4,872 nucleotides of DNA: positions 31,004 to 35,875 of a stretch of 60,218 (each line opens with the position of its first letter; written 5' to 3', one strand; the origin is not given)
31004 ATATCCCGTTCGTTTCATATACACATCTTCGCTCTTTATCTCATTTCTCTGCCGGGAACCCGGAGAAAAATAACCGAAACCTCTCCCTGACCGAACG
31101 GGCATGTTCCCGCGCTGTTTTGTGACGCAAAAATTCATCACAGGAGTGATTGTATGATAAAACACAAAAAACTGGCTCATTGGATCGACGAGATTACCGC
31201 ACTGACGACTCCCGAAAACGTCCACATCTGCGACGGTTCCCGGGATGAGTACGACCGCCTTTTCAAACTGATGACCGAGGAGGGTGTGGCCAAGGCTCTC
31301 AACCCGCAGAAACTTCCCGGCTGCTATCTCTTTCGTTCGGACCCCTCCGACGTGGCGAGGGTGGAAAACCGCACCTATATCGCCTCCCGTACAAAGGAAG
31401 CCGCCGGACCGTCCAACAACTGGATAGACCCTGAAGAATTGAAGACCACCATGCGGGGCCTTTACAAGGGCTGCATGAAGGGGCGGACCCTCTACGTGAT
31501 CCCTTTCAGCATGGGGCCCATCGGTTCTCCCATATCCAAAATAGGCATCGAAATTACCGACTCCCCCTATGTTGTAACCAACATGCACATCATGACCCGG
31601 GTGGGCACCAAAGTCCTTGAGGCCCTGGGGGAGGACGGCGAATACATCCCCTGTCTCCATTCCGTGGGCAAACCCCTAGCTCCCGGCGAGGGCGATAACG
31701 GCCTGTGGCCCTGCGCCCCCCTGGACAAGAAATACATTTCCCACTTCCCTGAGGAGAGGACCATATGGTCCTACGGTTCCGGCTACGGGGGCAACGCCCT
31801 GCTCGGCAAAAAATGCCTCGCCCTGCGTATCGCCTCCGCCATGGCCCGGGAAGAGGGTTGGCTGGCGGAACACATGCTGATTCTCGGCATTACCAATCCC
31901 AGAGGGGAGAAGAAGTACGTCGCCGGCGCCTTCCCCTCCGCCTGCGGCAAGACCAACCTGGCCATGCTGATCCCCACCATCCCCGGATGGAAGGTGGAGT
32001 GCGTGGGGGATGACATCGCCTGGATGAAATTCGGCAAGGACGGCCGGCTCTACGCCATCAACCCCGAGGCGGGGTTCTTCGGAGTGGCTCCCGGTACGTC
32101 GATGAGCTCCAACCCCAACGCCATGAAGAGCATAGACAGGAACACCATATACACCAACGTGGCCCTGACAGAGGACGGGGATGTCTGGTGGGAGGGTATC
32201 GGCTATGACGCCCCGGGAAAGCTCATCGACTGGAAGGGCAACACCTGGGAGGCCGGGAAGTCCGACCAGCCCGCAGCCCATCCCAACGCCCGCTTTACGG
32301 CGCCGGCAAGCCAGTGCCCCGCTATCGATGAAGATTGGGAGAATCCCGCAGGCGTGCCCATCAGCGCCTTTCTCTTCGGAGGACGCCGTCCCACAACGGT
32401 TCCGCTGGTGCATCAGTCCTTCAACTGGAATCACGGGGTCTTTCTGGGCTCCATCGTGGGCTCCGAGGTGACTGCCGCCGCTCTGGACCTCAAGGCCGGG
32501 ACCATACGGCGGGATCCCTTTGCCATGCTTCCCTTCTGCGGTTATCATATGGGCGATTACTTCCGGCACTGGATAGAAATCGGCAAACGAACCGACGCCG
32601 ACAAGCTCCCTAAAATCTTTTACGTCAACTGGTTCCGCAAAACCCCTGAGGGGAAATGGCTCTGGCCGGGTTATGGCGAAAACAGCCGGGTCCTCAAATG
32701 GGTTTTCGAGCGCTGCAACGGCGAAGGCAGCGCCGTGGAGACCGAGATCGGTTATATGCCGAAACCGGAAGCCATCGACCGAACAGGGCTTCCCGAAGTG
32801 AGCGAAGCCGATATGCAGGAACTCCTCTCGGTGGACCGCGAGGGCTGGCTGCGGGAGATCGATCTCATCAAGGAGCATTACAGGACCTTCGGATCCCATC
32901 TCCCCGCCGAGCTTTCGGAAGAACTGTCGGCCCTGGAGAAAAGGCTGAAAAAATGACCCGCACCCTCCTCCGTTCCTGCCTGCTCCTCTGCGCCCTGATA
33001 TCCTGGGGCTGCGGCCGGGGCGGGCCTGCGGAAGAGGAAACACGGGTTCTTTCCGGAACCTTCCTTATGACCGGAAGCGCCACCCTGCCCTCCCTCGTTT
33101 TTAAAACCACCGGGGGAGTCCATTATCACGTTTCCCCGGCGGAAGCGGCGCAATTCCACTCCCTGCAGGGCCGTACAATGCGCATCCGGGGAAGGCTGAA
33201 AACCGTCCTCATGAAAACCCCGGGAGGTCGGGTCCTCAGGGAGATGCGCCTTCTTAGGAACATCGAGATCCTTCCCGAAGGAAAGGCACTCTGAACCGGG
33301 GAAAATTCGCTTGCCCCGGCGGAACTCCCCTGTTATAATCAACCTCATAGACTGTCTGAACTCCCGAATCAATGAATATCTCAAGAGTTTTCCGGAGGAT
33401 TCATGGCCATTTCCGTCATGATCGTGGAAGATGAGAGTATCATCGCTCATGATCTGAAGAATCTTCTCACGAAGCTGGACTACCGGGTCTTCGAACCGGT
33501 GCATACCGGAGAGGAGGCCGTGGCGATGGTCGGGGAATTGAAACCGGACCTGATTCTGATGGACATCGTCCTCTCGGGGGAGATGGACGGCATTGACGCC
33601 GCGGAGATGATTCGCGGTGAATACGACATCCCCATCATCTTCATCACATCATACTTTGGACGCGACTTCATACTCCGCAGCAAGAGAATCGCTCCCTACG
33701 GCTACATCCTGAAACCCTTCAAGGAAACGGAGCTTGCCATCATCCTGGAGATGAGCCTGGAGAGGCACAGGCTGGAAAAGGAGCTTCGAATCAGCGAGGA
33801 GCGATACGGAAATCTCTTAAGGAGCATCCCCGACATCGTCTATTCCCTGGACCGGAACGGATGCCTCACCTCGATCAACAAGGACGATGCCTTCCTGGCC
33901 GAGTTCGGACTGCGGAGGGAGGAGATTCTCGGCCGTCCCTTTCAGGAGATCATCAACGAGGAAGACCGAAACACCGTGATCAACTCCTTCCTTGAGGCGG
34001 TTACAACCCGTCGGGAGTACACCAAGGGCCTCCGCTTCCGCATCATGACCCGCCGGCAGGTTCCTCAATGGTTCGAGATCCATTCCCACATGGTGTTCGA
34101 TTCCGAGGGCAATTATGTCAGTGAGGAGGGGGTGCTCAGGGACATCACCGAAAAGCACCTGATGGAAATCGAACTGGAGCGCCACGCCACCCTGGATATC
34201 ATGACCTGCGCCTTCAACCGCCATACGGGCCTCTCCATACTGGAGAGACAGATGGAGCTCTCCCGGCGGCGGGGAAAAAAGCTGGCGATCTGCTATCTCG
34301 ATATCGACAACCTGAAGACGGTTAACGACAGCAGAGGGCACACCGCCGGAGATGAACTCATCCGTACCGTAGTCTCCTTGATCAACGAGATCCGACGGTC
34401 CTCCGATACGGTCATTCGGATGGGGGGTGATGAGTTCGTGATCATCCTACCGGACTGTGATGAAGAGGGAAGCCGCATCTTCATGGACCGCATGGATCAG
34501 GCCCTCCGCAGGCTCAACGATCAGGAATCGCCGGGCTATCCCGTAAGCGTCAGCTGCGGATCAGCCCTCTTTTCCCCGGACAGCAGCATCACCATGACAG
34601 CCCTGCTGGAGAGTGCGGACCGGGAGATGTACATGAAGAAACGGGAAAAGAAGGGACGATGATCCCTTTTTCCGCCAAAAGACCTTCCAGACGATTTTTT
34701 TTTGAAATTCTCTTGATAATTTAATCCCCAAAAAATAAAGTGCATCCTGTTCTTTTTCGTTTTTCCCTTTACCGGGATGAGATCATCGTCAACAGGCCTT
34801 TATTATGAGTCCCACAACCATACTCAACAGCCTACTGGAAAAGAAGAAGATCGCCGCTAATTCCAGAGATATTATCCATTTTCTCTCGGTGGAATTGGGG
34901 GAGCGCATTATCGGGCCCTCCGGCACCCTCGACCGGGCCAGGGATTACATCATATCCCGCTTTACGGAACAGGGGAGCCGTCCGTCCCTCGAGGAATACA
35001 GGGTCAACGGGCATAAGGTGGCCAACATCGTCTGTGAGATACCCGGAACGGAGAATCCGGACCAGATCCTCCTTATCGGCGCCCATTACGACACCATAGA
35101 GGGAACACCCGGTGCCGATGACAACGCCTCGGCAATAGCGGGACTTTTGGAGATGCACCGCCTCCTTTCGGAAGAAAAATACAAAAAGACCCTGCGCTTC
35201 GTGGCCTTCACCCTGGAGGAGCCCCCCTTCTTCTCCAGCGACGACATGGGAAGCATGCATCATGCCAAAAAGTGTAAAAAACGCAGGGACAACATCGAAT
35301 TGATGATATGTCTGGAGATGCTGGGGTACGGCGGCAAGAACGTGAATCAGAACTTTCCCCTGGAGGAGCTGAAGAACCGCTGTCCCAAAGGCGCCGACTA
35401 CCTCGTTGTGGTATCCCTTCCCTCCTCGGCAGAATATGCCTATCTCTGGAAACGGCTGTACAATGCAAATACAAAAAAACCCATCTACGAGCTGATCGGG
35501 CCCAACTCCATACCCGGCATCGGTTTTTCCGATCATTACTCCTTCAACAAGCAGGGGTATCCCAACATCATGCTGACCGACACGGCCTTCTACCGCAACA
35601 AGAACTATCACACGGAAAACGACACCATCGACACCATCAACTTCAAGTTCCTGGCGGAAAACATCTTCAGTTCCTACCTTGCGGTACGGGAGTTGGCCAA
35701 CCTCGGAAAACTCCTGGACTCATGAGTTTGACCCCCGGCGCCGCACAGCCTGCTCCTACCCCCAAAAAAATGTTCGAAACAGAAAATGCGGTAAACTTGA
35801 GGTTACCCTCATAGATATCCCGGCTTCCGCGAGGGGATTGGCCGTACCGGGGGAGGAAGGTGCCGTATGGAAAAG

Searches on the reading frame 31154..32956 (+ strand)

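Call 65: search_protein_families(library=pfam, proteins=[window:31154-32956:+], max_evalue=0.0001)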
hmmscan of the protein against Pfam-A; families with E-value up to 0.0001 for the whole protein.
window:31154-32956:+ (600 aa): 2 families
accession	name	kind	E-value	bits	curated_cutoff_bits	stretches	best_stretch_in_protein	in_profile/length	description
PF00821.23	PEPCK_GTP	-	4.9e-174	578.6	23.8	1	236-597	1-357/357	Phosphoenolpyruvate carboxykinase C-terminal P-loop domain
PF17297.7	PEPCK_N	-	1.6e-98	329.1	23.8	1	10-232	2-218/218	Phosphoenolpyruvate carboxykinase N-terminal domain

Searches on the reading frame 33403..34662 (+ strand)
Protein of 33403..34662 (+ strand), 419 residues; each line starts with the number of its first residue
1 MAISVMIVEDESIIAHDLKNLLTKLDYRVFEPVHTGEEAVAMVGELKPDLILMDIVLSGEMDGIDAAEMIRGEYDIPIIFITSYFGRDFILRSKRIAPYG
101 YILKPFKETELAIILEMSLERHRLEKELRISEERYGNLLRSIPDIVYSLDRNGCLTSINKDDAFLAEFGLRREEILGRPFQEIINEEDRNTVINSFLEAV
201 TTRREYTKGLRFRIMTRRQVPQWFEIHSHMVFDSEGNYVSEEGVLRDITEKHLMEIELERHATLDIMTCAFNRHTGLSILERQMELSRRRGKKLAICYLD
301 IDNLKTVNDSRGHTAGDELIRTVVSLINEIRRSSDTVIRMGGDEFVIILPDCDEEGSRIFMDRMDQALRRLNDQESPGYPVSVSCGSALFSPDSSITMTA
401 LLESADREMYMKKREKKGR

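Call 65: search_protein_families(library=pfam, proteins=[window:33403-34662:+], max_evalue=0.0001)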
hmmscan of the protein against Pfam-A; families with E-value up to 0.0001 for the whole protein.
window:33403-34662:+ (419 aa): 6 families
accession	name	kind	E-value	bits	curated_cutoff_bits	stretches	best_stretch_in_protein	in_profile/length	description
PF00990.26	GGDEF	-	1.6e-34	119.5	23.8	1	262-418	1-160/161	Diguanylate cyclase, GGDEF domain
PF00072.30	Response_reg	-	1.2e-20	74.1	30.2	1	5-113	1-108/111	Response regulator receiver domain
PF13426.13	PAS_9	-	2.6e-09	37.7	27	1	150-250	8-103/103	PAS domain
PF08448.16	PAS_4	-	8.6e-08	32.8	23.1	1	139-252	1-109/110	PAS fold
PF08447.18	PAS_3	-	1.7e-07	31.8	25.6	1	161-240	5-84/89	PAS fold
PF00989.32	PAS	-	1.7e-07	31.7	22.6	1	134-248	2-113/113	PAS fold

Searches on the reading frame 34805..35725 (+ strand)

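Call 65: search_protein_families(library=pfam, proteins=[window:34805-35725:+], max_evalue=0.0001)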
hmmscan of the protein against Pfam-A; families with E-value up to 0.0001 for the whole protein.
window:34805-35725:+ (306 aa): 1 family
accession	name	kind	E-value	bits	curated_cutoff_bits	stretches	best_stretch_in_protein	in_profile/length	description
PF04389.22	Peptidase_M28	-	1.4e-32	113.5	21.3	1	74-284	1-183/193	Peptidase family M28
